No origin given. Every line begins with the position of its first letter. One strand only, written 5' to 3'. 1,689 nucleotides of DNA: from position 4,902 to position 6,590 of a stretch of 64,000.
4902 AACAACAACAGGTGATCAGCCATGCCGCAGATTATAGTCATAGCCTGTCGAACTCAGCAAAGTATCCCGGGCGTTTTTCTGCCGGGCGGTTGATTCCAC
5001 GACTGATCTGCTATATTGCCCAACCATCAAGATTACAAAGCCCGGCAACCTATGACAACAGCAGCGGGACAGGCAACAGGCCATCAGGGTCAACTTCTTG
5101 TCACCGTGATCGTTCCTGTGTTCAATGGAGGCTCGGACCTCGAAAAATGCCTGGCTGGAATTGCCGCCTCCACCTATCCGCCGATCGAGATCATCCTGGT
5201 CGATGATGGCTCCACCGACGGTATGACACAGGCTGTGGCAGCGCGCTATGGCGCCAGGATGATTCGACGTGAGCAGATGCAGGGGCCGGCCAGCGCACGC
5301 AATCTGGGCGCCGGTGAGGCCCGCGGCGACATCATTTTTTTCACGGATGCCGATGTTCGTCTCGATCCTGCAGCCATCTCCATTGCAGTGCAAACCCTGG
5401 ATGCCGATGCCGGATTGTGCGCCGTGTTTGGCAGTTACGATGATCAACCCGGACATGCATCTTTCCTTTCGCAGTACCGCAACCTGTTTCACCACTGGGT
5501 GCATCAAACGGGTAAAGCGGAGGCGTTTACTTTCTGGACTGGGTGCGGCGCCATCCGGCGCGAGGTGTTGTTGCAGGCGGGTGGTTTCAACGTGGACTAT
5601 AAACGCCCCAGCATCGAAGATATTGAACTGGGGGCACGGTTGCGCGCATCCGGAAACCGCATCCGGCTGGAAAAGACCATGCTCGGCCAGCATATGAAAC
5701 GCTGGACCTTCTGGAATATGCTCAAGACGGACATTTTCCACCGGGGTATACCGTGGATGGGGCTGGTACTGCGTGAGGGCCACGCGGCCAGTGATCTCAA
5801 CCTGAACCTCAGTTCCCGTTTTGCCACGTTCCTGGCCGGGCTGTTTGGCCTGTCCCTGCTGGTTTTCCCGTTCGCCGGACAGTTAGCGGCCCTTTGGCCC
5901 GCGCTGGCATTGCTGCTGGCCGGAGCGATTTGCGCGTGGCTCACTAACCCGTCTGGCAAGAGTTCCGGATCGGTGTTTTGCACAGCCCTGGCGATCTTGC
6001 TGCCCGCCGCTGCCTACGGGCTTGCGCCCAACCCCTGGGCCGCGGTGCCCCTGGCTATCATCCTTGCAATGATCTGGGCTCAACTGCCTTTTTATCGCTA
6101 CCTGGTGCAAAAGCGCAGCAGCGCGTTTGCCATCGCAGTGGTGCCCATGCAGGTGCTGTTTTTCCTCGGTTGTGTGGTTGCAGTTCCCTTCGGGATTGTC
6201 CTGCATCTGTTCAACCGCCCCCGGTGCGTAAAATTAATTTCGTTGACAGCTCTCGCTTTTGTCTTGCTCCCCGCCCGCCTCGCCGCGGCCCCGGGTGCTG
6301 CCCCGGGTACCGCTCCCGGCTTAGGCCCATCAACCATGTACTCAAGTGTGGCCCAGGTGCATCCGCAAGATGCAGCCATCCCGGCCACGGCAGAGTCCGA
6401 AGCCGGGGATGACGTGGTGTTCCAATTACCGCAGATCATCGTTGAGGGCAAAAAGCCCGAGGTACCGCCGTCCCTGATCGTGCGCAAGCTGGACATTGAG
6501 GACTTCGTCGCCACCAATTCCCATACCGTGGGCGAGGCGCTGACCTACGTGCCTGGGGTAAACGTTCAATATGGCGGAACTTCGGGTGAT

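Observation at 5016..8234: Inner-membrane GT2 glycosyltransferase and a complete TonB-dependent receptor precursor lie in one uninterrupted 1072-codon frame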

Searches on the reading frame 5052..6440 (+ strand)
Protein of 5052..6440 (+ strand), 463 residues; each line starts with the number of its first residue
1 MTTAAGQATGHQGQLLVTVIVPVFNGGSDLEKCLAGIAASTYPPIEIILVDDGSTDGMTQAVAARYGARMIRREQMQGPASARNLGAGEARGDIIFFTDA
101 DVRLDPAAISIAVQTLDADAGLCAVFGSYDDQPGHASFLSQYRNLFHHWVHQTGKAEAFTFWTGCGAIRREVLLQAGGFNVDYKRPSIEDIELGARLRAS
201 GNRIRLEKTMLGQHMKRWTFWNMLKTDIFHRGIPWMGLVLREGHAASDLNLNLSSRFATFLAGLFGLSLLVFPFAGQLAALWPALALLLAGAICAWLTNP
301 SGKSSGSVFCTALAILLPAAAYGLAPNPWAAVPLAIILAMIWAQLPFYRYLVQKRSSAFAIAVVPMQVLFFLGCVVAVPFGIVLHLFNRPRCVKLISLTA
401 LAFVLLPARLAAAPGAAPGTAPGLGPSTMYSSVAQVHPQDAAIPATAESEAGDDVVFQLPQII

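Call 8: find_homologous_proteins(query=window:5052-6440:+)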
Query window:5052-6440:+ (463 aa): 4055 proteins with E <= 0.001 among 8000 candidates; the best 120 are listed.
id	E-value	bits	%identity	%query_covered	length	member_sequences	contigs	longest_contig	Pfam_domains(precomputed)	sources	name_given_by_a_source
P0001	9.4e-206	702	81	84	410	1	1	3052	PF10111.15,PF13506.14,PF13641.13,PF00535.33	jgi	-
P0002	1.6e-204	698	81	82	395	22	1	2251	PF10111.15,PF13506.14,PF13641.13,PF00535.33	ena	-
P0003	5.8e-204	696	81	82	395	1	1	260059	PF10111.15,PF13506.14,PF13641.13,PF00535.33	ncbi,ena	-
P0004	3.9e-202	690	81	81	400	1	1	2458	PF10111.15,PF13506.14,PF13641.13,PF00535.33,PF02709.21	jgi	jgi:GT2 family glycosyltransferase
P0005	8.9e-200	682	77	84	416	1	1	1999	PF10111.15,PF13506.14,PF13641.13,PF00535.33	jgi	jgi:GT2 family glycosyltransferase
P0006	1.1e-199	682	80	81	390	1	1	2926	PF10111.15,PF13506.14,PF13641.13,PF00535.33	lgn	-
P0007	9.5e-199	679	78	83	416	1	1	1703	PF10111.15,PF13506.14,PF13641.13,PF00535.33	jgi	jgi:GT2 family glycosyltransferase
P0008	2.7e-197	674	76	84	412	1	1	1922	PF10111.15,PF13506.14,PF13641.13,PF00535.33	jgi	jgi:GT2 family glycosyltransferase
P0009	1.1e-186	639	74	83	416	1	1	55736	PF13506.14,PF13641.13,PF00535.33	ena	-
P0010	3.6e-179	614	79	73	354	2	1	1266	PF10111.15,PF13506.14,PF13641.13,PF00535.33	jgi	jgi:cellulose synthase/poly-beta-1,6-N-acetylglucosamine synthase-like glycosyltransferase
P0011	1.8e-164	566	66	81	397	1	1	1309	PF10111.15,PF13506.14,PF13641.13,PF00535.33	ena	-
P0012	4.0e-161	555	66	81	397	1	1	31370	PF10111.15,PF13641.13,PF00535.33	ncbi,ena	-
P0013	6.7e-158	544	65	80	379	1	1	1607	PF10111.15,PF13641.13,PF00535.33,PF02709.21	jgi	jgi:glycosyltransferase involved in cell wall biosynthesis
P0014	5.7e-157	541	63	81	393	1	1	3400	PF10111.15,PF13506.14,PF13641.13,PF00535.33,PF02709.21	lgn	-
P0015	2.8e-156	539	65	81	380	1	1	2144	PF10111.15,PF13506.14,PF13641.13,PF00535.33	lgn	-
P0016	3.9e-156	538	65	81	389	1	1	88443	PF10111.15,PF13506.14,PF13641.13,PF00535.33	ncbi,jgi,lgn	-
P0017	6.5e-156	538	62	84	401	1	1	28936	PF10111.15,PF13506.14,PF13641.13,PF00535.33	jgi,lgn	-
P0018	5.0e-155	535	62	82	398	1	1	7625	PF10111.15,PF13506.14,PF13641.13,PF00535.33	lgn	-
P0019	1.2e-154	534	63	81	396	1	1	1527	PF10111.15,PF13506.14,PF13641.13,PF00535.33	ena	-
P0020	1.1e-152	527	64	81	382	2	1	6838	PF10111.15,PF13506.14,PF13641.13,PF00535.33,PF02709.21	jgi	-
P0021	1.4e-151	523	59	84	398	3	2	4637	PF10111.15,PF13641.13,PF00535.33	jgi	-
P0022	1.7e-151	523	61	83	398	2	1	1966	PF10111.15,PF13506.14,PF13641.13,PF00535.33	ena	-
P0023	1.6e-150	520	62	81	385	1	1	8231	PF10111.15,PF13506.14,PF13641.13,PF00535.33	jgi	-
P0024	2.9e-149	516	62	82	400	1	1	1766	PF10111.15,PF13506.14,PF13641.13,PF00535.33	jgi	jgi:glycosyltransferase involved in cell wall biosynthesis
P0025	1.1e-148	514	59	84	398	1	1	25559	PF10111.15,PF13506.14,PF13641.13,PF00535.33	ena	-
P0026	1.4e-148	514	62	81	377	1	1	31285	PF10111.15,PF13641.13,PF00535.33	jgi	-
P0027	2.3e-147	510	59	84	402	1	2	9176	PF10111.15,PF13641.13,PF00535.33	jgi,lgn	-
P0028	4.0e-146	505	61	81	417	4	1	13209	PF10111.15,PF13641.13,PF00535.33,PF02709.21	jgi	jgi:glycosyltransferase involved in cell wall biosynthesis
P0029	1.3e-145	504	60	81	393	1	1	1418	PF13632.13,PF10111.15,PF13506.14,PF13641.13,PF00535.33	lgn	-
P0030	9.6e-145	501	59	84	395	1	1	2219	PF10111.15,PF13506.14,PF13641.13,PF00535.33,PF02709.21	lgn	-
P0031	1.9e-144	500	60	80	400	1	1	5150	PF13632.13,PF10111.15,PF13506.14,PF13641.13,PF00535.33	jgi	-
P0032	2.7e-144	499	59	82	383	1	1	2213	PF13632.13,PF10111.15,PF13506.14,PF13641.13,PF00535.33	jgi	jgi:GT2 family glycosyltransferase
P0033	1.5e-143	497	60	82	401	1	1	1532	PF10111.15,PF13506.14,PF13641.13,PF00535.33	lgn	-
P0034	3.3e-143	496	59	83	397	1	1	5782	PF13632.13,PF10111.15,PF13506.14,PF13641.13,PF00535.33,PF02709.21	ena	-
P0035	3.3e-143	496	58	85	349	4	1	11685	PF10111.15,PF13506.14,PF13641.13,PF00535.33,PF02709.21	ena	-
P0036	5.9e-143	495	60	81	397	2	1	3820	PF13632.13,PF10111.15,PF13506.14,PF13641.13,PF00535.33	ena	-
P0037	1.5e-142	494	58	82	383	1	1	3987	PF13632.13,PF10111.15,PF13506.14,PF13641.13,PF00535.33,PF02709.21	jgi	-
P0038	1.7e-142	494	58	84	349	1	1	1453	PF10111.15,PF13641.13,PF00535.33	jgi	jgi:glycosyltransferase involved in cell wall biosynthesis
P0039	2.3e-142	493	58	83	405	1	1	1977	PF10111.15,PF13641.13,PF00535.33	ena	-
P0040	6.0e-142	492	57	84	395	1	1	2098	PF10111.15,PF13506.14,PF13641.13,PF00535.33,PF02709.21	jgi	jgi:glycosyltransferase involved in cell wall biosynthesis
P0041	6.4e-142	492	60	81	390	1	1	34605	PF13632.13,PF10111.15,PF13641.13,PF00535.33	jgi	-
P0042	7.1e-141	488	56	82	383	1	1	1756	PF10111.15,PF13506.14,PF13641.13,PF00535.33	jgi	jgi:GT2 family glycosyltransferase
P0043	7.2e-141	488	58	83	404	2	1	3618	PF10111.15,PF13506.14,PF13641.13,PF00535.33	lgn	-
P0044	1.3e-140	487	58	82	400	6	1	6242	PF13632.13,PF10111.15,PF13506.14,PF13641.13,PF00535.33,PF02709.21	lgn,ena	-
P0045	1.5e-140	487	60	80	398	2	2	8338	PF10111.15,PF13641.13,PF00535.33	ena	-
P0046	2.4e-140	486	58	81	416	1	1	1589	PF13632.13,PF10111.15,PF13506.14,PF13641.13,PF00535.33,PF02709.21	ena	-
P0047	2.7e-140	486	57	81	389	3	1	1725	PF10111.15,PF13506.14,PF13641.13,PF00535.33,PF02709.21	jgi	jgi:hypothetical protein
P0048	2.9e-140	486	58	83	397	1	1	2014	PF10111.15,PF13506.14,PF13641.13,PF00535.33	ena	-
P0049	5.6e-140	485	58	81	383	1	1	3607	PF13632.13,PF10111.15,PF13506.14,PF13641.13,PF00535.33,PF02709.21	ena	-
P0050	6.0e-140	485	57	83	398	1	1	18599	PF13632.13,PF10111.15,PF13506.14,PF13641.13,PF00535.33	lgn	-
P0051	1.8e-139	484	58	81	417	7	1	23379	PF13632.13,PF10111.15,PF13506.14,PF13641.13,PF00535.33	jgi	-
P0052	3.2e-139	483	57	82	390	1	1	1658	PF13632.13,PF10111.15,PF13641.13,PF00535.33,PF12804.14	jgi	jgi:hypothetical protein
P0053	4.9e-139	482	59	81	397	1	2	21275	PF13632.13,PF10111.15,PF13506.14,PF13641.13,PF00535.33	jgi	jgi:glycosyltransferase involved in cell wall biosynthesis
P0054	7.9e-139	481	58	80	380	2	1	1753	PF10111.15,PF13641.13,PF00535.33,PF02709.21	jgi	-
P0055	1.1e-138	481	58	80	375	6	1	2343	PF10111.15,PF13641.13,PF00535.33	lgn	-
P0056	4.0e-138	479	55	84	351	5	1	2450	PF10111.15,PF13506.14,PF13641.13,PF00535.33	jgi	-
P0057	5.0e-138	479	56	82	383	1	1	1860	PF10111.15,PF13506.14,PF13641.13,PF00535.33,PF02709.21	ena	-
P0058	1.2e-137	477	59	79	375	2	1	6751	PF10111.15,PF13641.13,PF00535.33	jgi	-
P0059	2.2e-137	477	58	80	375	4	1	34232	PF13632.13,PF10111.15,PF13641.13,PF00535.33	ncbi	-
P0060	2.4e-137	477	57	88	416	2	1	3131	PF10111.15,PF13506.14,PF13641.13,PF00535.33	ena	-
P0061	3.0e-137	476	58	80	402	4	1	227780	PF10111.15,PF13506.14,PF13641.13,PF00535.33,PF02709.21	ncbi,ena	-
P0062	3.1e-137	476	58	80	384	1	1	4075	PF13632.13,PF10111.15,PF13506.14,PF13641.13,PF00535.33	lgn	-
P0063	6.4e-137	475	58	81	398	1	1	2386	PF10111.15,PF13506.14,PF13641.13,PF00535.33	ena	-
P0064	8.0e-137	475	56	81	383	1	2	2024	PF13632.13,PF10111.15,PF13506.14,PF13641.13,PF00535.33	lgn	-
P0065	1.3e-136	474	63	73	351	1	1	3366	PF10111.15,PF00535.33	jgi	jgi:hypothetical protein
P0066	1.6e-136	474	58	81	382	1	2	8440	PF13632.13,PF10111.15,PF13506.14,PF13641.13,PF00535.33,PF02709.21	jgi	-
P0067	4.0e-136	472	57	81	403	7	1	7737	PF13632.13,PF10111.15,PF13506.14,PF13641.13,PF00535.33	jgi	jgi:glycosyltransferase involved in cell wall biosynthesis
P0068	4.3e-136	472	57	82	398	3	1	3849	PF13632.13,PF10111.15,PF13506.14,PF13641.13,PF00535.33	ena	-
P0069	5.8e-136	472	57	80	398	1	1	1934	PF10111.15,PF13506.14,PF13641.13,PF00535.33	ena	-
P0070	8.5e-136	471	59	79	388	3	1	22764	PF10111.15,PF13506.14,PF13641.13,PF00535.33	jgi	-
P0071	2.4e-135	470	54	82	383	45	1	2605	PF13632.13,PF10111.15,PF13641.13,PF00535.33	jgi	jgi:GT2 family glycosyltransferase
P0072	2.6e-135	470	57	81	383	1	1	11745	PF13632.13,PF10111.15,PF13506.14,PF13641.13,PF00535.33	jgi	-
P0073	2.9e-135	470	56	82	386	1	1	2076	PF13632.13,PF10111.15,PF13641.13,PF00535.33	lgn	-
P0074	3.3e-135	469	55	82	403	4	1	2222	PF13632.13,PF10111.15,PF13641.13,PF00535.33,PF02709.21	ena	-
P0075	4.3e-135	469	56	81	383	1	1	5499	PF13632.13,PF10111.15,PF13506.14,PF13641.13,PF00535.33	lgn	-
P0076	5.6e-135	469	57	79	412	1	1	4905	PF10111.15,PF13641.13,PF00535.33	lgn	-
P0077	1.1e-134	468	56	81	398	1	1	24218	PF10111.15,PF13506.14,PF13641.13,PF00535.33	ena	-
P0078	2.1e-134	467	56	81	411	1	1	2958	PF13632.13,PF10111.15,PF13641.13,PF00535.33,PF02709.21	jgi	jgi:glycosyltransferase involved in cell wall biosynthesis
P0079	3.3e-134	466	56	81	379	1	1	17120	PF10111.15,PF13506.14,PF13641.13,PF00535.33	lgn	-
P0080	3.7e-134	466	56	81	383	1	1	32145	PF13632.13,PF10111.15,PF13506.14,PF13641.13,PF00535.33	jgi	-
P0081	5.1e-134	466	56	80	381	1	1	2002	PF10111.15,PF13506.14,PF13641.13,PF00535.33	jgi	-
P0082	1.2e-133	464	66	57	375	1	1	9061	PF10111.15,PF13506.14,PF13641.13,PF00535.33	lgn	-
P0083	1.2e-133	464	57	80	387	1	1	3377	PF10111.15,PF13506.14,PF13641.13,PF00535.33,PF02709.21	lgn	-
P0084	1.3e-133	464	57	82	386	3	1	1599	PF13632.13,PF10111.15,PF13641.13,PF00535.33,PF02709.21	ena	-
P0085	1.9e-133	464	56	82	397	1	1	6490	PF13632.13,PF10111.15,PF13506.14,PF13641.13,PF00535.33,PF02709.21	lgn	-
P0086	1.9e-133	464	57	80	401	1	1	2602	PF10111.15,PF13506.14,PF13641.13,PF00535.33,PF02709.21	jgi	jgi:cellulose synthase/poly-beta-1,6-N-acetylglucosamine synthase-like glycosyltransferase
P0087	9.3e-133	461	58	80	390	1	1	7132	PF13632.13,PF10111.15,PF13506.14,PF13641.13,PF00535.33,PF02709.21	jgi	jgi:glycosyltransferase involved in cell wall biosynthesis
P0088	1.6e-132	461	55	81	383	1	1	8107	PF10111.15,PF13506.14,PF13641.13,PF00535.33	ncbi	ncbi:glycosyltransferase family 2 protein [Pseudomonadota bacterium]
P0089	1.9e-132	460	55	81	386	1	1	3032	PF10111.15,PF13641.13,PF00535.33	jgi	-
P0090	2.1e-132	460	56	82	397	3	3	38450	PF10111.15,PF13506.14,PF13641.13,PF00535.33,PF02709.21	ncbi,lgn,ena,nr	ncbi:MAG: glycosyltransferase family 2 protein [Xanthomonadales bacterium]|nr:glycosyltransferase fa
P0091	2.7e-132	460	57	80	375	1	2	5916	PF10111.15,PF13641.13,PF00535.33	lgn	-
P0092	4.2e-132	459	53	84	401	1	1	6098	PF13632.13,PF10111.15,PF13506.14,PF13641.13,PF00535.33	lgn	-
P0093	7.9e-132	458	55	83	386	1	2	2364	PF13632.13,PF10111.15,PF13506.14,PF13641.13,PF00535.33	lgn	-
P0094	1.3e-131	458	55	81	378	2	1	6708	PF13632.13,PF10111.15,PF13506.14,PF13641.13,PF00535.33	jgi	jgi:GT2 family glycosyltransferase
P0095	3.3e-131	456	58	80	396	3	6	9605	PF10111.15,PF13641.13,PF00535.33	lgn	-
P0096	4.0e-131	456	55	80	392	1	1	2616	PF13632.13,PF10111.15,PF13641.13,PF00535.33,PF02709.21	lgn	-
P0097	4.1e-131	456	55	79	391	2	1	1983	PF13632.13,PF10111.15,PF13506.14,PF13641.13,PF00535.33,PF02709.21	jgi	jgi:GT2 family glycosyltransferase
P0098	5.5e-131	456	56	80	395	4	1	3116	PF10111.15,PF13506.14,PF13641.13,PF00535.33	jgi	jgi:glycosyltransferase involved in cell wall biosynthesis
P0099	7.5e-131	455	56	81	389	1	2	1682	PF10111.15,PF13506.14,PF13641.13,PF00535.33,PF02709.21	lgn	-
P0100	1.1e-130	455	54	80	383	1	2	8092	PF10111.15,PF13641.13,PF00535.33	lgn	-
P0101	1.3e-130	454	56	81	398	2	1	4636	PF10111.15,PF13506.14,PF13641.13,PF00535.33,PF02709.21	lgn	-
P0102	6.5e-130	452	54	81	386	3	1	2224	PF13632.13,PF10111.15,PF13641.13,PF00535.33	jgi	jgi:glycosyltransferase involved in cell wall biosynthesis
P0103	7.1e-130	452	54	83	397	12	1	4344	PF13632.13,PF10111.15,PF13506.14,PF13641.13,PF00535.33,PF02709.21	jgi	-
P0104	1.1e-129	451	54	82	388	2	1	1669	PF10111.15,PF13506.14,PF13641.13,PF00535.33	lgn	-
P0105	1.5e-129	451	54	79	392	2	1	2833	PF10111.15,PF13506.14,PF13641.13,PF00535.33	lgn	-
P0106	1.6e-129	451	56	80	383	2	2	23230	PF10111.15,PF13506.14,PF13641.13,PF00535.33,PF02709.21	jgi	jgi:GT2 family glycosyltransferase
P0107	3.4e-129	450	55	80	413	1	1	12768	PF10111.15,PF13641.13,PF00535.33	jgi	jgi:hypothetical protein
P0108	5.3e-129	449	53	82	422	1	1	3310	PF10111.15,PF13506.14,PF13641.13,PF00535.33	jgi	-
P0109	7.4e-129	449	53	82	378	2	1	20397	PF10111.15,PF13641.13,PF00535.33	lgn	-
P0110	7.6e-129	449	54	83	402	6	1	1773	PF13632.13,PF10111.15,PF13506.14,PF13641.13,PF00535.33,PF02709.21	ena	-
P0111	1.2e-128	448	53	83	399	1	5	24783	PF10111.15,PF13506.14,PF13641.13,PF00535.33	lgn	-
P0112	3.5e-128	446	55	79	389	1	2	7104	PF10111.15,PF13506.14,PF13641.13,PF00535.33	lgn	-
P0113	1.2e-127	445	55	82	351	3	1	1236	PF13632.13,PF10111.15,PF13506.14,PF13641.13,PF00535.33,PF02709.21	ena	-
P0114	1.5e-127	444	52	81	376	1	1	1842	PF10111.15,PF13641.13,PF00535.33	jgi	jgi:hypothetical protein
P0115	2.3e-127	444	52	84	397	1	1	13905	PF10111.15,PF13641.13,PF00535.33,PF02709.21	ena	-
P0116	3.5e-127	443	54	81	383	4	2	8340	PF10111.15,PF13506.14,PF13641.13,PF00535.33,PF02709.21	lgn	-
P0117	7.1e-127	442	54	81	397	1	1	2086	PF13632.13,PF10111.15,PF13506.14,PF13641.13,PF00535.33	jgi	-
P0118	7.9e-127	442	55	79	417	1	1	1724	PF10111.15,PF13506.14,PF13641.13,PF00535.33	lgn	-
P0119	1.7e-126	441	55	80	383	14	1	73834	PF10111.15,PF13506.14,PF13641.13,PF00535.33,PF02709.21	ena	-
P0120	1.9e-126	441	53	82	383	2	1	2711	PF10111.15,PF13641.13,PF00535.33,PF02709.21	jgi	jgi:GT2 family glycosyltransferase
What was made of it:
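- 5052..6212 (+): GT2 glycosyltransferase part of the fused ORF (Met1-Phe387 in 1060-aa numbering). The catalytic GT-A domain is about 5103..5570 and the membrane helices about 5808..6215. An alternative upstream TTG start lies at 5016. It is 74-81% identical to stand-alone 390-416-aa GT2 proteins (call 8).
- Stand-alone homologs: all 120 best GT2 homologs are 349-422 aa (call 8).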

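Call 9: find_encoding_contigs(protein=P0003, flank=6000, max_places=3)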
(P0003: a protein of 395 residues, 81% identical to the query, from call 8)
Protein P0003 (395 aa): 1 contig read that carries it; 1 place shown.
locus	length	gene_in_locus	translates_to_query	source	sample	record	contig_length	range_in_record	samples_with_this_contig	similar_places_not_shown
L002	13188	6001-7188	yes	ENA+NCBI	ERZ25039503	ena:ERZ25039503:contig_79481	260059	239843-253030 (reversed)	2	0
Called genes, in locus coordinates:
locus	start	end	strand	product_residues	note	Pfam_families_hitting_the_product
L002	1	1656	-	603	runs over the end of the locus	PF13428:TPR_14 (faint), PF14559:TPR_19 (faint)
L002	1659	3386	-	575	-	PF07969:Amidohydro_3, PF01979:Amidohydro_1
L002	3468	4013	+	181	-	-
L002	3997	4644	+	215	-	PF00722:Glyco_hydro_16 (weak)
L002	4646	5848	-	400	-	PF00144:Beta-lactamase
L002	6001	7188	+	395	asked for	PF00535:Glycos_transf_2, PF10111:Glyco_tranf_2_2, PF13506:Glyco_transf_21, PF13641:Glyco_tranf_2_3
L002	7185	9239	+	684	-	PF07715:Plug, PF00593:TonB_dep_Rec_b-barrel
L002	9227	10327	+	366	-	PF03401:TctC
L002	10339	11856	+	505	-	PF01970:TctA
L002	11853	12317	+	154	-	PF07331:TctB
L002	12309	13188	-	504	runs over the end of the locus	PF01943:Polysacc_synt, PF13440:Polysacc_synt_3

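Call 10: find_encoding_contigs(protein=P0009, flank=6000, max_places=3)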
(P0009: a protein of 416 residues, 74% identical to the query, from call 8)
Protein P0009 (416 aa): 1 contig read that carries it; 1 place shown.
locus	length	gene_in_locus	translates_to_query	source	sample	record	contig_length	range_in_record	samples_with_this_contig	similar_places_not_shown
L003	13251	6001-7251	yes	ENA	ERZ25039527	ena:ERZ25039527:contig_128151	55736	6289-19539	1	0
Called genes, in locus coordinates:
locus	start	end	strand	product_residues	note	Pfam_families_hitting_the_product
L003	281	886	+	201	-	PF04828:GFA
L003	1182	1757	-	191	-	-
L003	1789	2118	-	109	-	-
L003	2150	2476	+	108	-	-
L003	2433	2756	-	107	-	-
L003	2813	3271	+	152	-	-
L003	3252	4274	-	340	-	PF07969:Amidohydro_3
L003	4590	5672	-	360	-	PF00144:Beta-lactamase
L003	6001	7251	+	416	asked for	PF13506:Glyco_transf_21 (faint), PF00535:Glycos_transf_2, PF13641:Glyco_tranf_2_3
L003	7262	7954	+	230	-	PF07715:Plug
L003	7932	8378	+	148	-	-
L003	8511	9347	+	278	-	PF00593:TonB_dep_Rec_b-barrel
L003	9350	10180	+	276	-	PF03401:TctC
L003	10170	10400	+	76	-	-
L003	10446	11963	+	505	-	PF01970:TctA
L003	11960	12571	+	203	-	-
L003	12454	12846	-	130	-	PF01522:Polysacc_deac_1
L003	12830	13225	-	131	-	PF01522:Polysacc_deac_1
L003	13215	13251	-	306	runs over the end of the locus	PF07883:Cupin_2 (weak), PF00190:Cupin_1 (faint), PF07883:Cupin_2 (weak)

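Call 11: find_encoding_contigs(protein=P0001, flank=6000, max_places=3)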
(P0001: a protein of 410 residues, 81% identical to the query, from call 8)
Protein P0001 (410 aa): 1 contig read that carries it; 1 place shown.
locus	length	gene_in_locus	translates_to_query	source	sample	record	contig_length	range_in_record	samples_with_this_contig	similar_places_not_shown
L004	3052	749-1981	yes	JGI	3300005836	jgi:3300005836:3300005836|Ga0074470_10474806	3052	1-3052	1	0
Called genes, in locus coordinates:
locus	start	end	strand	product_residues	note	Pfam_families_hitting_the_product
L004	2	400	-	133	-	?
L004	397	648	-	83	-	-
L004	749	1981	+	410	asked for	PF13506:Glyco_transf_21, PF00535:Glycos_transf_2, PF10111:Glyco_tranf_2_2, PF13641:Glyco_tranf_2_3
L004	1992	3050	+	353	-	?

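Call 23: search_solved_structures(query=window:5052-6227:+, max_evalue=0.001)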
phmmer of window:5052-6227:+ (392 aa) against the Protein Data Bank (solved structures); distinct sequences matched with E-value up to 0.001: 21.
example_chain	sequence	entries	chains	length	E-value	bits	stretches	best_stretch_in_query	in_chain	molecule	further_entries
2z87_A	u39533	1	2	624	2.8e-12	49.5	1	16-128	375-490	Chondroitin synthase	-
2z86_A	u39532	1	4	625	2.8e-12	49.5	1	16-128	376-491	Chondroitin synthase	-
5hea_A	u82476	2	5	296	4.5e-11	45.5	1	16-113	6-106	Putative glycosyltransferase (GalT1)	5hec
6yv7_B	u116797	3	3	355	5.8e-11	45.2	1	17-295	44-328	Glycosyl transferase, family 2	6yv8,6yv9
6yv7_A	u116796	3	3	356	5.8e-11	45.2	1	17-295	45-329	Glycosyl transferase, family 2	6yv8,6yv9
5mlz_A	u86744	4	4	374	3.1e-08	36.2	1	15-121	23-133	Dolichol monophosphate mannose synthase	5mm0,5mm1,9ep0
6p61_A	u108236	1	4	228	4.3e-08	35.7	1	16-142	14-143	Glycosyltransferase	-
3bcv_A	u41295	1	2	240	1.1e-07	34.4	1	17-106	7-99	Putative glycosyltransferase protein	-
8vh7_A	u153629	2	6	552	3.1e-07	32.9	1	14-129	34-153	Heparosan synthase B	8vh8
8viw_A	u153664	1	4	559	3.2e-07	32.8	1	14-129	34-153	Heparosan synthase B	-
9jma_A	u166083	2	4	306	4.8e-07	32.3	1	15-117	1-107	GalNAc(5)-diNAcBac-PP-undecaprenol beta-1,3-glucosyltransferase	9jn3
5tze_C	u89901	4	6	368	6.8e-06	28.5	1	18-116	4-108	Glycosyl transferase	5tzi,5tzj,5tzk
6h1j_A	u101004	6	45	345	9.3e-06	28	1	16-109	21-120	Probable ss-1,3-N-acetylglucosaminyltransferase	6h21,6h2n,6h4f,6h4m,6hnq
5tz8_A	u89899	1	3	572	1.3e-05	27.5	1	18-116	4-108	Glycosyl transferase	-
3l7m_A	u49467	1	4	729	2.3e-05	26.7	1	17-134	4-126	Teichoic acid biosynthesis protein F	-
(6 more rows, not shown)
